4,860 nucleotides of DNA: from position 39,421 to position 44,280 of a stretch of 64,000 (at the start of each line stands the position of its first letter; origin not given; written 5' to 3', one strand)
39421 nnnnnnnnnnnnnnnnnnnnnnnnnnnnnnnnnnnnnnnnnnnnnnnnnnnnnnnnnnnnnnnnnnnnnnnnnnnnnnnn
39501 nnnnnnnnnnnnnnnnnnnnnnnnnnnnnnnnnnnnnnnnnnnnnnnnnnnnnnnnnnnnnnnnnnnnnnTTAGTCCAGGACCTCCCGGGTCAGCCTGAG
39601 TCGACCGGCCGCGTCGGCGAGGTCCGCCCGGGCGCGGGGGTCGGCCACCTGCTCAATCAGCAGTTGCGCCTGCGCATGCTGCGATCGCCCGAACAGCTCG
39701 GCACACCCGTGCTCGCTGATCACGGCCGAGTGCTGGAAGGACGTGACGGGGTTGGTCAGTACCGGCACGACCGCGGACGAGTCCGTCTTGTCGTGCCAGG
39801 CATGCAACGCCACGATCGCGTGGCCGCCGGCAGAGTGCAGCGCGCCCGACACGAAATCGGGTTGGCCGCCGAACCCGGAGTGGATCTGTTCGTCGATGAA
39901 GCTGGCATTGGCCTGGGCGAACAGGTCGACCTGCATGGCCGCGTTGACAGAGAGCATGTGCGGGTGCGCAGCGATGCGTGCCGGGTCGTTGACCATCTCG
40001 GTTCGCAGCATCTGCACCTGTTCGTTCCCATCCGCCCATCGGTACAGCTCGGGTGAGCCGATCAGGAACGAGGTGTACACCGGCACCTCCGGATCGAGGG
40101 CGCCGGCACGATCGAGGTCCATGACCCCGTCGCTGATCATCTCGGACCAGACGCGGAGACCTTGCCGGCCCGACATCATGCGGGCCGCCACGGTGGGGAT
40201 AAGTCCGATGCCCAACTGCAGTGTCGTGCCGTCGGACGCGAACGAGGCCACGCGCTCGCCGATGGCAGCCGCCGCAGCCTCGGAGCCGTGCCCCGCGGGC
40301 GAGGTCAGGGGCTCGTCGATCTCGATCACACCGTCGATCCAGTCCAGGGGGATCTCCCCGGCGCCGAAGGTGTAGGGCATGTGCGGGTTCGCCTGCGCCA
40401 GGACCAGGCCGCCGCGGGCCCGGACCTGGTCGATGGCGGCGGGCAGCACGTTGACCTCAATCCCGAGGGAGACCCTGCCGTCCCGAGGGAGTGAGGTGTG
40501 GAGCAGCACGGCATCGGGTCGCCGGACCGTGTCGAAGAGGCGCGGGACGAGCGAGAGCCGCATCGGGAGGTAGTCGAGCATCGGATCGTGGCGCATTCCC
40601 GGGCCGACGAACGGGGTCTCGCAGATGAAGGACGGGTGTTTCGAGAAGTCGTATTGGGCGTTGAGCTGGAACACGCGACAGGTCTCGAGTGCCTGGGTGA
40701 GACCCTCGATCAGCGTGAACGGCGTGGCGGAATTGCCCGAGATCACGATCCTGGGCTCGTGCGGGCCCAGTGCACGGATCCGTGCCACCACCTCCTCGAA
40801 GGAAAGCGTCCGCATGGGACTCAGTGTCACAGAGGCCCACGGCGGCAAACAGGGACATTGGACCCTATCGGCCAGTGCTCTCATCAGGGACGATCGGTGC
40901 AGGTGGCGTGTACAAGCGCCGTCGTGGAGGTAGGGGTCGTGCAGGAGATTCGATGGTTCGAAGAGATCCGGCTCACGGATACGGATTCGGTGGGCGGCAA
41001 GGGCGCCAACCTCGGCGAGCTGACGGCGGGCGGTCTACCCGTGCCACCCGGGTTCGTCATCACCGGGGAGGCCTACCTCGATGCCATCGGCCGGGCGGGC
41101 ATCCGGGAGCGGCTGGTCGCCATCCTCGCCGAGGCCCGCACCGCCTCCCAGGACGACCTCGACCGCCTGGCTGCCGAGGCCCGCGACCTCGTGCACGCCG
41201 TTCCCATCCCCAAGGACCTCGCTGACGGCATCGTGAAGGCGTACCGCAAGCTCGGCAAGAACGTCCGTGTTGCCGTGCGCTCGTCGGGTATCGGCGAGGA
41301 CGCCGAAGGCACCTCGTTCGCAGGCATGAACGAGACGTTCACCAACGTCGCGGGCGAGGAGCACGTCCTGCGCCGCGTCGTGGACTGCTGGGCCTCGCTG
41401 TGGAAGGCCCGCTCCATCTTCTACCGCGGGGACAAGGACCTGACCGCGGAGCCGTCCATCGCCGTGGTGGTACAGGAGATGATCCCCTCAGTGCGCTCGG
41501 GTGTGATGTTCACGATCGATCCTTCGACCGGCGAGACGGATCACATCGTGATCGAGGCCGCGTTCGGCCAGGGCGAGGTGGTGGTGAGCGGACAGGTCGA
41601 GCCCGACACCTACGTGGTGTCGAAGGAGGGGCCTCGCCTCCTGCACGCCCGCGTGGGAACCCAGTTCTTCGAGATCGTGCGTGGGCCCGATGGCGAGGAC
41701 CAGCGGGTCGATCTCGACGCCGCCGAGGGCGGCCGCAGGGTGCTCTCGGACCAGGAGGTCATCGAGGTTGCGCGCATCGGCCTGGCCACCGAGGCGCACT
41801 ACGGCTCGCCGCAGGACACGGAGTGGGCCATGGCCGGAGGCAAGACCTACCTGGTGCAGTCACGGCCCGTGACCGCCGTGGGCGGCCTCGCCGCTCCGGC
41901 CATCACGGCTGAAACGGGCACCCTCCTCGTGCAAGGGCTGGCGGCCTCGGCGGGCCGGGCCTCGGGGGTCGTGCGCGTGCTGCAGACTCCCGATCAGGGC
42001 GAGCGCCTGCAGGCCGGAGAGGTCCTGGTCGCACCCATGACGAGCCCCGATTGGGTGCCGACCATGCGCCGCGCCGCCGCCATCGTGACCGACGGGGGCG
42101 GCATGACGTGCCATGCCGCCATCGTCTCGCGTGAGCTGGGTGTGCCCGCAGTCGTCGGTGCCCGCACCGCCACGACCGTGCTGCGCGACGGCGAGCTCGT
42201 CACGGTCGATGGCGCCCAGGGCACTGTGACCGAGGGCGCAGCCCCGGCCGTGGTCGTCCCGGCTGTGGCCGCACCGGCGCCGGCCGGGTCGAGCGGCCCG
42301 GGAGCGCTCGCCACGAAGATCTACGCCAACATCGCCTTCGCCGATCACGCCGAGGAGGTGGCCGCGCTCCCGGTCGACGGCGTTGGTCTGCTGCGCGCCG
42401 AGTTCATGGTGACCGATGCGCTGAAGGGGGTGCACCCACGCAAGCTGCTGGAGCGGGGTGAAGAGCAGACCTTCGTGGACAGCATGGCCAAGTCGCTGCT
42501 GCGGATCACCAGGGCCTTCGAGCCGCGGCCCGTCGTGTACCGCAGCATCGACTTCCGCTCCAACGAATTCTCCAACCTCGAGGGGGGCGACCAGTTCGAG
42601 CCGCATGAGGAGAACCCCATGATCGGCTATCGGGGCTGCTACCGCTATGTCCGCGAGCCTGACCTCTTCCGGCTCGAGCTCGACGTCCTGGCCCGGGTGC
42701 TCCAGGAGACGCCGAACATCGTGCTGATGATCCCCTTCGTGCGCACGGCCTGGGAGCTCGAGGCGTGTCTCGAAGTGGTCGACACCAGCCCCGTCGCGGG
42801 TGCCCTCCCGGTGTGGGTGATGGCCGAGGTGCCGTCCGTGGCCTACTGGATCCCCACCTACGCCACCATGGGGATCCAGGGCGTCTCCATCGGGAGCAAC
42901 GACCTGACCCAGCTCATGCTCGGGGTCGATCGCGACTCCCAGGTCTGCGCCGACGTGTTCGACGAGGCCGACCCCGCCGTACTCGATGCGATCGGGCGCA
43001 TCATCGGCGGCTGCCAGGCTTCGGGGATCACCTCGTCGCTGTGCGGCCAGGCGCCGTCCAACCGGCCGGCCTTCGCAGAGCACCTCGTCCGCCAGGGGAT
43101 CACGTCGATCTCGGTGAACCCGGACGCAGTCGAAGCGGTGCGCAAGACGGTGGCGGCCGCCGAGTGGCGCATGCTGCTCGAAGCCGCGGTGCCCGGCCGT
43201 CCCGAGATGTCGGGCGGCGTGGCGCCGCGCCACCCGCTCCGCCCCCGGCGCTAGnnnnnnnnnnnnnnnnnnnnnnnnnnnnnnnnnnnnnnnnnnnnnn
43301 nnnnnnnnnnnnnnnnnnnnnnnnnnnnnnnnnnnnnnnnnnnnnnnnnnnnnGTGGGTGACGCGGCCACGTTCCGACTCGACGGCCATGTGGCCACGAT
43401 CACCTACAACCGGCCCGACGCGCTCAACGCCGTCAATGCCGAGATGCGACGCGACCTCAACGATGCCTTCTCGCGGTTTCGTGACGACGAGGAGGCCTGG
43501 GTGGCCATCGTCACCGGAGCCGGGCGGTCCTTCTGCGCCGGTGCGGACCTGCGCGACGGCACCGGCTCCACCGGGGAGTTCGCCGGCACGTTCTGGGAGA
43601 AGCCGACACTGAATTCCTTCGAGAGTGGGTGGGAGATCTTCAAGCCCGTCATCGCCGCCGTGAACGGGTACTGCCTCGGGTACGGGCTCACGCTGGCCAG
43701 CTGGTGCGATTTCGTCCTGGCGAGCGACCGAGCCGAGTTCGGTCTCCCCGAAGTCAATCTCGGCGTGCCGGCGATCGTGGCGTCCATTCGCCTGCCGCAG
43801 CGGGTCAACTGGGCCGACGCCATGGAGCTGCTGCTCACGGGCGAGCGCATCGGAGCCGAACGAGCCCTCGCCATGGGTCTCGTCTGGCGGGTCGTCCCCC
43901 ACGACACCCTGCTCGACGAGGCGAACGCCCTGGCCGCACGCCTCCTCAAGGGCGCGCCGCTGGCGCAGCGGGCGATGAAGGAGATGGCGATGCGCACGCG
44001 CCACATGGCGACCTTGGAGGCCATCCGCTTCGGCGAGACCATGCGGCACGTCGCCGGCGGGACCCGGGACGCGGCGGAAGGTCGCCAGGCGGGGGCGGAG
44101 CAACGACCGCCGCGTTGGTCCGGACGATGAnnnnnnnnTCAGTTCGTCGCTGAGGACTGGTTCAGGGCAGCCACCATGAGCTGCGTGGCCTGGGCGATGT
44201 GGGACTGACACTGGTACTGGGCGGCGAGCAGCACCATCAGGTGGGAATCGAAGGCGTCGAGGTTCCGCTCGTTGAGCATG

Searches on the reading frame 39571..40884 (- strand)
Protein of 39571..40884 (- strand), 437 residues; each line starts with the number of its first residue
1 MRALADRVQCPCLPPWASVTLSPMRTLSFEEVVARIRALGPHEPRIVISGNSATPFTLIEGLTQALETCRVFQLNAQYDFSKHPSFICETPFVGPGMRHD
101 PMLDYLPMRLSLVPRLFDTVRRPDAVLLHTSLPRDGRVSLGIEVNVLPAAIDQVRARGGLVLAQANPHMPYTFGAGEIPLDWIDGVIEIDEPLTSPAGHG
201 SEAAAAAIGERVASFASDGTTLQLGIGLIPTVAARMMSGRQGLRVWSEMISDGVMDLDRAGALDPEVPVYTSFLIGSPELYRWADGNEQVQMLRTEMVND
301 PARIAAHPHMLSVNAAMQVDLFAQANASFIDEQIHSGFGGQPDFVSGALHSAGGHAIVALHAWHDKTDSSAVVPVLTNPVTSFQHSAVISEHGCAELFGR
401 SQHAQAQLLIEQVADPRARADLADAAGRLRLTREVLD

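Call 4: search_protein_families(library=pfam, proteins=[window:39571-40884:-], max_evalue=0.01)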
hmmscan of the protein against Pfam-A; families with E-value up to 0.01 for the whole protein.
window:39571-40884:- (437 aa): 2 families
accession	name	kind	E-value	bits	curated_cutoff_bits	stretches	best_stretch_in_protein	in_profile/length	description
PF13336.12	AcetylCoA_hyd_C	-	1.9e-42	145.2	23.7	1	276-426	1-154/154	Acetyl-CoA hydrolase/transferase C-terminal domain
PF16957.11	Mal_decarbox_Al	-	0.0011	17.8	25.4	0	130-193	146-208/546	Malonate decarboxylase, alpha subunit, transporter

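Call 75: search_protein_families(library=ncbifam, proteins=[window:39571-40812:-], max_evalue=1e-10)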
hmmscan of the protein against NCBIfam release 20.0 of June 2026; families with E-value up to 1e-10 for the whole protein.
window:39571-40812:- (413 aa): 4 families
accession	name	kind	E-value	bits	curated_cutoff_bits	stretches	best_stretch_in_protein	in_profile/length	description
TIGR03948.1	butyr_acet_CoA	equivalog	3.5e-28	98.6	674.8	1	81-409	97-441/445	butyryl-CoA:acetate CoA-transferase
TIGR03458.1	YgfH_subfam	subfamily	4.2e-15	55.4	658.7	1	193-400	250-457/489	succinate CoA transferase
NF053666.1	BtrAceCoATfers1341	equivalog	9.4e-13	47.8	740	1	196-400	252-457/492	butyryl-CoA:acetate CoA transferase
NF053853.1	ScActCoATferScpC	equivalog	2.1e-11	43.2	500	1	196-400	257-461/493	succinyl-CoA:acetate CoA-transferase ScpC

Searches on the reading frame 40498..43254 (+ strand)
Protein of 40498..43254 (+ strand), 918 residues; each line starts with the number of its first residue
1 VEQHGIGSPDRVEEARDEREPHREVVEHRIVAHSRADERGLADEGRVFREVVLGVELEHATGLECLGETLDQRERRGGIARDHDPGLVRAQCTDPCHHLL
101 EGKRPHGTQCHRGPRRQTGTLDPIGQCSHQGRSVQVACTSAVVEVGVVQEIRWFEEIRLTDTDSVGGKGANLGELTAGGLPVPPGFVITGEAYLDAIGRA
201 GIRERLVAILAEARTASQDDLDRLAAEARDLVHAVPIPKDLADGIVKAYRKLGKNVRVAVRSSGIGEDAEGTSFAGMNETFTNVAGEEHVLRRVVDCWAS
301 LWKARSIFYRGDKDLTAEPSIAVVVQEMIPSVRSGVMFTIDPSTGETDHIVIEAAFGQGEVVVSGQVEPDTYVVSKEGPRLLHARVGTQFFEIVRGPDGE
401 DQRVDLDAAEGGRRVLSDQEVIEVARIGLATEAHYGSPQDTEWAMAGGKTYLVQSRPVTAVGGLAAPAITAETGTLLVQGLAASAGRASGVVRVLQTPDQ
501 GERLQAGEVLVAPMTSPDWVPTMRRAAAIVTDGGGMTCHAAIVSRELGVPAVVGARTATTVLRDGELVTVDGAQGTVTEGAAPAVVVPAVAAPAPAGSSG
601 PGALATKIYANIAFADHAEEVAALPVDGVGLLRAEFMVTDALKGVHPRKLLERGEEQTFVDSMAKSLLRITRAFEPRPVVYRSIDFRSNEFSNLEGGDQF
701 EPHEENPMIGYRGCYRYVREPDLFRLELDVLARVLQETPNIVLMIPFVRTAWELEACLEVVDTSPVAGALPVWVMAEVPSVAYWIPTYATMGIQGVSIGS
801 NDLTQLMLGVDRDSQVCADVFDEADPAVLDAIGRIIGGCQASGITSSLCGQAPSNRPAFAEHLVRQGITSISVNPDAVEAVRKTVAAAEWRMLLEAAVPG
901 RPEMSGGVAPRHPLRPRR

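Call 16: search_protein_families(library=pfam, proteins=[window:40498-43254:+], max_evalue=0.0001)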
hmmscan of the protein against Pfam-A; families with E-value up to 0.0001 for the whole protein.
window:40498-43254:+ (918 aa): 3 families
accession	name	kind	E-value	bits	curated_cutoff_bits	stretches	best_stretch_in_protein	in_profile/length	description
PF01326.24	PPDK_N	-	3.7e-89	299.7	27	1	163-461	2-312/328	Pyruvate phosphate dikinase, AMP/ATP-binding domain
PF02896.24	PEP-utilizers_C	-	1.4e-60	205.4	22.8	1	605-888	19-291/293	PEP-utilising enzyme, PEP-binding domain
PF00391.29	PEP-utilizers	-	1.5e-28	98.7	23.1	1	505-575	2-72/72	PEP-utilising enzyme, mobile domain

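Call 75: search_protein_families(library=ncbifam, proteins=[window:40990-43254:+], max_evalue=1e-10)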
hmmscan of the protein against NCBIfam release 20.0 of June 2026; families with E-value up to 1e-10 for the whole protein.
window:40990-43254:+ (754 aa): 26 families (the best 25 are shown)
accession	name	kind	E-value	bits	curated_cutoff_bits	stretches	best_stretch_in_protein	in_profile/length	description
NF005057.0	PRK06464.1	equivalog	3e-236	786.3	598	1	2-732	22-796/798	phosphoenolpyruvate synthase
TIGR01418.1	PEP_synth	equivalog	3.9e-228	759.6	739.75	1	2-725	17-783/784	pyruvate, water dikinase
NF004878.0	PRK06241.1-3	subfamily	1.1e-106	358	945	2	2-297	20-314/891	phosphoenolpyruvate synthase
NF004877.0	PRK06241.1-2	subfamily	6.2e-92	309.3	866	2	1-297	19-315/869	phosphoenolpyruvate synthase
NF052632.1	undecylprod_RedH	equivalog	6.6e-92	308.9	1350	2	1-296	17-295/880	undecylprodigiosin ligase RedH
NF041857.1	RIF_Ptrans_rph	equivalog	9e-91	305.5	999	2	1-298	17-314/864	rifamycin-inactivating phosphotransferase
NF052631.1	prodigiosin_PigC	equivalog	5.7e-90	302.4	1300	2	1-297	16-300/883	prodigiosin ligase PigC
NF004881.0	PRK06241.2-2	equivalog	5.2e-83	279.8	883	2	1-296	19-312/898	phosphoenolpyruvate synthase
NF004879.0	PRK06241.1-4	equivalog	1.5e-79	268.2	976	2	1-297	19-315/868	phosphoenolpyruvate synthase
NF004880.0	PRK06241.2-1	equivalog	2.2e-70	237.6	972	2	2-210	19-223/837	phosphoenolpyruvate synthase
NF000283.1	RPH_KJ151292.1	equivalog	3e-66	224.2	1700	2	1-297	20-316/865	rifamycin-inactivating phosphotransferase Rph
NF004883.0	PRK06241.2-4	equivalog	3e-65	220.9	1063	2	1-299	32-332/928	phosphoenolpyruvate synthase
NF004882.0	PRK06241.2-3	equivalog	4.5e-39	134.2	850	2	2-210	13-216/827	phosphoenolpyruvate synthase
TIGR01828.1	pyru_phos_dikin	equivalog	1.9e-38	132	843.45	1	310-487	384-574/865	pyruvate, phosphate dikinase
TIGR01417.1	PTS_I_fam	equivalog_domain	6.6e-37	127.2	341.7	1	443-724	269-539/565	phosphoenolpyruvate--protein phosphotransferase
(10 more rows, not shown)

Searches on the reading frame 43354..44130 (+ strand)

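Call 16: search_protein_families(library=pfam, proteins=[window:43354-44130:+], max_evalue=0.0001)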
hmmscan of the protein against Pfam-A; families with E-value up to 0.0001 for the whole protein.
window:43354-44130:+ (258 aa): 2 families
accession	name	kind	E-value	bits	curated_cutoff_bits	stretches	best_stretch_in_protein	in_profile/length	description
PF00378.25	ECH_1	-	1.8e-58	198.3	27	1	12-257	5-250/251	Enoyl-CoA hydratase/isomerase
PF16113.10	ECH_2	-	2e-28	100.3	27.2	1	14-213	2-204/335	Enoyl-CoA hydratase/isomerase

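Call 75: search_protein_families(library=ncbifam, proteins=[window:43354-44130:+], max_evalue=1e-10)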
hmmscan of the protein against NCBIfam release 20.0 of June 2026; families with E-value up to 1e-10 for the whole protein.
window:43354-44130:+ (258 aa): 69 families (the best 25 are shown)
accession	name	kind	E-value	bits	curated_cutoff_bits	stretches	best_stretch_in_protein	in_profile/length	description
NF051848.1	EnCoAHydtEchA19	equivalog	1.5e-66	224.6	400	1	8-258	5-258/258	enoyl-CoA hydratase EchA19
NF042430.2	EnCoAhydt_DpgD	equivalog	1.9e-58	197.9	400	1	10-258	4-258/258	enoyl-CoA-hydratase DpgD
NF006100.0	PRK08252.1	subfamily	3.1e-54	184.3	282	1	10-258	10-254/254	crotonase/enoyl-CoA hydratase family protein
NF004517.0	PRK05862.1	equivalog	5.3e-51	173.6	396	1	10-256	11-255/257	enoyl-CoA hydratase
NF005864.0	PRK07799.1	equivalog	5.6e-49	166.7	316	1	4-257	9-265/266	crotonase/enoyl-CoA hydratase family protein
NF005126.0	PRK06563.1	subfamily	4.9e-48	163.8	261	1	8-258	12-263/263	crotonase/enoyl-CoA hydratase family protein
NF002936.2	PRK03580.1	equivalog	4.9e-48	163.7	500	1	7-258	7-261/261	crotonobetainyl-CoA hydratase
NF004840.0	PRK06190.1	equivalog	1.4e-47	162.5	253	1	10-230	11-231/260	enoyl-CoA hydratase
NF005073.0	PRK06495.1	subfamily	4.7e-47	160.5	296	1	5-258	6-257/257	enoyl-CoA hydratase/isomerase family protein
NF006007.0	PRK08138.1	subfamily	9.4e-47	159.6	355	1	11-258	16-261/261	enoyl-CoA hydratase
NF004475.0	PRK05809.1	subfamily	3.5e-46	157.8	394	1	7-254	8-256/260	short-chain-enoyl-CoA hydratase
NF007239.0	PRK09674.1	equivalog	1.5e-45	155.6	371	1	11-258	12-257/257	2,3-dehydroadipyl-CoA hydratase PaaF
NF006109.0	PRK08260.1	subfamily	1.1e-43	149.7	320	1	7-257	8-277/296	enoyl-CoA hydratase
NF006108.0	PRK08259.1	equivalog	1.7e-43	149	273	1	7-245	7-245/256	crotonase/enoyl-CoA hydratase family protein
NF005803.0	PRK07658.1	equivalog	2.4e-43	148.4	313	1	6-258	5-257/257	enoyl-CoA hydratase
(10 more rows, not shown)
